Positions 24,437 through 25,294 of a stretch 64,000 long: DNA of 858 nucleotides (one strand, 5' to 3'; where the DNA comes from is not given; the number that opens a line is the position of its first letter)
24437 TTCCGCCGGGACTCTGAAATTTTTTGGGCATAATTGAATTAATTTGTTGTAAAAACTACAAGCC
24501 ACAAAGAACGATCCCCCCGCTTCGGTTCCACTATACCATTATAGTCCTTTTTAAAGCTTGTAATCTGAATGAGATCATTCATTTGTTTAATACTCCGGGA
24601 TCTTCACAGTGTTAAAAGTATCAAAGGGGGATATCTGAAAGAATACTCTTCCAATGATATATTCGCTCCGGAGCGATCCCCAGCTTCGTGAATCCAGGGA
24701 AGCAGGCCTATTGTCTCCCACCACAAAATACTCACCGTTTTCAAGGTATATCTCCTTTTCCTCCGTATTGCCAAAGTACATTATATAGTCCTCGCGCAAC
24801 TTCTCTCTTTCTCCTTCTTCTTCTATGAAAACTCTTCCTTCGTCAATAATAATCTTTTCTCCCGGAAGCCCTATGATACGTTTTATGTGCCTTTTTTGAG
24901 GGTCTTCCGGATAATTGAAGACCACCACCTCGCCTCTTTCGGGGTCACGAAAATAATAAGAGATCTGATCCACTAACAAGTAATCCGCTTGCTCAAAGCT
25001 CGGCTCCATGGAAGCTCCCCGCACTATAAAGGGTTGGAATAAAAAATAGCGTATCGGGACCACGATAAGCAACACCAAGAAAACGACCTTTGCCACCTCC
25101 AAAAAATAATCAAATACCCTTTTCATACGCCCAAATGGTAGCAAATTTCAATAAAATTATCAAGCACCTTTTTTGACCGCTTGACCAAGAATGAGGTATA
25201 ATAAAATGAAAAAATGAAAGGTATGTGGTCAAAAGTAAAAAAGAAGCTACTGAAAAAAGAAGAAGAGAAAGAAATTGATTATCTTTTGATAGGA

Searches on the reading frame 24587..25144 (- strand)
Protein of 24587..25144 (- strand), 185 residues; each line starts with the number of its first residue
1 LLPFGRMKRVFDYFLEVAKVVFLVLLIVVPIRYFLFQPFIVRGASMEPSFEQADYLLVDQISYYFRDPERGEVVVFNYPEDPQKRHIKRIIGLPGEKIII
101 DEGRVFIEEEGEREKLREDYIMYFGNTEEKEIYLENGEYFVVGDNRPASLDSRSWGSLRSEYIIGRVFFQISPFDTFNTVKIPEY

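Call 8: search_protein_families(library=pfam, proteins=[window:24587-25144:-], max_evalue=0.1)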
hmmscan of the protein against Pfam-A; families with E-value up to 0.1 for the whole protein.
window:24587-25144:- (185 aa): 2 families
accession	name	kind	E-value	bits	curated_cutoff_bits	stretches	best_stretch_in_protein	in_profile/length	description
PF10502.14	Peptidase_S26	-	2e-43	148.7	22.9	1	15-170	2-166/168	Signal peptidase, peptidase S26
PF00717.28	Peptidase_S24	-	5.5e-05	23.3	23.3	1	41-95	40-86/116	Peptidase S24-like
